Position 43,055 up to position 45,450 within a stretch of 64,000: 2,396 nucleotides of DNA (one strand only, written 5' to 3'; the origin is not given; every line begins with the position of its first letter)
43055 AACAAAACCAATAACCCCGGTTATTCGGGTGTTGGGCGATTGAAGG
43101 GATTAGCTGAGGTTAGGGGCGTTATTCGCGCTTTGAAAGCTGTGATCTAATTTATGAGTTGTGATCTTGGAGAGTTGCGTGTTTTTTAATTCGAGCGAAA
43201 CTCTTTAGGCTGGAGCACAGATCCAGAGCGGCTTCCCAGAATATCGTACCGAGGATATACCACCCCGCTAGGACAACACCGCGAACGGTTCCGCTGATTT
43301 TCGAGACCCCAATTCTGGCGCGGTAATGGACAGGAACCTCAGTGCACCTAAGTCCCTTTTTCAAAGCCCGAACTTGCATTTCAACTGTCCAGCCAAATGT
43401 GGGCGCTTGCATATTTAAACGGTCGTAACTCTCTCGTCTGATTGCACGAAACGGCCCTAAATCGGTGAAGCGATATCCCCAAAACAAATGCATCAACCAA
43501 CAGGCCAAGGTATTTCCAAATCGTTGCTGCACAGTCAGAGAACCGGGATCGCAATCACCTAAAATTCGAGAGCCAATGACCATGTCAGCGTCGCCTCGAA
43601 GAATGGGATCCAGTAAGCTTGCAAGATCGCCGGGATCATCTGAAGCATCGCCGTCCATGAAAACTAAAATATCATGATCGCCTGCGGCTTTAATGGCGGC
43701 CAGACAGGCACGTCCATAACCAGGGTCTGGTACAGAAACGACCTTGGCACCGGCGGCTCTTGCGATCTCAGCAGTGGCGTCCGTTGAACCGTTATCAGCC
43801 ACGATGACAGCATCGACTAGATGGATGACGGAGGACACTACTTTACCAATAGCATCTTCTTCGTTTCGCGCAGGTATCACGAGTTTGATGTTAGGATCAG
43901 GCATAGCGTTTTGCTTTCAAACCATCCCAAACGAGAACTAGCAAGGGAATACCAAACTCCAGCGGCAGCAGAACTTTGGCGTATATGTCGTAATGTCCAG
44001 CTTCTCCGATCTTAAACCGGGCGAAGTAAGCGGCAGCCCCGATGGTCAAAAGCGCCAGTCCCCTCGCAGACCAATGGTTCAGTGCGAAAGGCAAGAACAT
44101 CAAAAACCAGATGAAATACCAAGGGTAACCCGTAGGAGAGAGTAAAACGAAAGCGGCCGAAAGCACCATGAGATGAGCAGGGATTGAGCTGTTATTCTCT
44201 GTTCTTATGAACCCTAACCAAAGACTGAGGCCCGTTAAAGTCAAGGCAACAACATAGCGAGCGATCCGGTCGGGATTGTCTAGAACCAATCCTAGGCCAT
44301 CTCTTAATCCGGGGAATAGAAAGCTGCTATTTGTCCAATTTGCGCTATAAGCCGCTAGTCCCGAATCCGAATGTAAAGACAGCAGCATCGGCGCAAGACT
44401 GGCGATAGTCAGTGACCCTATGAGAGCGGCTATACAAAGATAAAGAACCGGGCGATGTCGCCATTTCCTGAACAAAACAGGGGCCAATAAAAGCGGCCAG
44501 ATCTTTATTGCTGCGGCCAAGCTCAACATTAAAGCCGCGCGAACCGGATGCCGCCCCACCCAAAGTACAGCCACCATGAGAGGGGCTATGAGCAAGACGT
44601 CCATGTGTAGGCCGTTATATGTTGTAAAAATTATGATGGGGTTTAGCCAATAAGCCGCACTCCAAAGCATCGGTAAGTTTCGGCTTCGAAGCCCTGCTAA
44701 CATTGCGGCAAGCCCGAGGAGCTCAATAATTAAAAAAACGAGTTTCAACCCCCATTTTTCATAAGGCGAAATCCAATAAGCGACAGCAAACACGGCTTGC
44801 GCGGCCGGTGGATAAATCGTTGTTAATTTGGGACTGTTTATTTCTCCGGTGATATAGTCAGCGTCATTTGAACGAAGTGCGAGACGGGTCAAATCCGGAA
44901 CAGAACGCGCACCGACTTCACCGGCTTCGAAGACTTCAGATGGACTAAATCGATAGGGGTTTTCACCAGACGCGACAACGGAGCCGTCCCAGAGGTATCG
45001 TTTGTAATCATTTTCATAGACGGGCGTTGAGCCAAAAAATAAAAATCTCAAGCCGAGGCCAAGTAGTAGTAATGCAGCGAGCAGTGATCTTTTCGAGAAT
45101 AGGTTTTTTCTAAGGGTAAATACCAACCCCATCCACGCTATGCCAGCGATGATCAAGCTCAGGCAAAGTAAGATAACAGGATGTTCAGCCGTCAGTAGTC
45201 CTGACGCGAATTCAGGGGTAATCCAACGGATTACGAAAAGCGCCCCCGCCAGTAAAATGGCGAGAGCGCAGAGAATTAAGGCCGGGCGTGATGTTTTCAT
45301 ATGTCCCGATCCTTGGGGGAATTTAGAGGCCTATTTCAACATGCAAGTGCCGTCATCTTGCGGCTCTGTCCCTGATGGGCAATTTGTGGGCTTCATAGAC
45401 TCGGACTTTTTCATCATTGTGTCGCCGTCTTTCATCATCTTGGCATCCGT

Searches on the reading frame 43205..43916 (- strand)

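Call 32: search_protein_families(library=pfam, proteins=[window:43205-43916:-], max_evalue=0.01)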
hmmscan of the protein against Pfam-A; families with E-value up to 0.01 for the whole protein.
window:43205-43916:- (237 aa): 4 families
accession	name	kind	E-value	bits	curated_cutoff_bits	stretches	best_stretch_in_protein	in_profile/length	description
PF00535.33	Glycos_transf_2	-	1.4e-23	84.1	23.3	1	12-140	2-132/168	Glycosyl transferase family 2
PF13641.12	Glyco_tranf_2_3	-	7.9e-08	33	27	1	8-165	1-152/230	Glycosyltransferase like family 2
PF13704.12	Glyco_tranf_2_4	-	0.00022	22.1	27.5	1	17-90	1-81/98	Glycosyl transferase family 2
PF12804.13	NTP_transf_3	-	0.0044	17.7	27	1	18-114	22-120/160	MobA-like NTP transferase domain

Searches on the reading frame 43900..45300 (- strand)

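Call 32: search_protein_families(library=pfam, proteins=[window:43900-45300:-], max_evalue=0.01)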
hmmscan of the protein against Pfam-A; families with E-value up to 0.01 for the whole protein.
window:43900-45300:- (467 aa): 1 family
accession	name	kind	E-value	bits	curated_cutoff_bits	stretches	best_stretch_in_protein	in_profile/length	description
PF09594.16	GT87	-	6.3e-07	29.8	25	1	162-389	2-237/237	Glycosyltransferase family 87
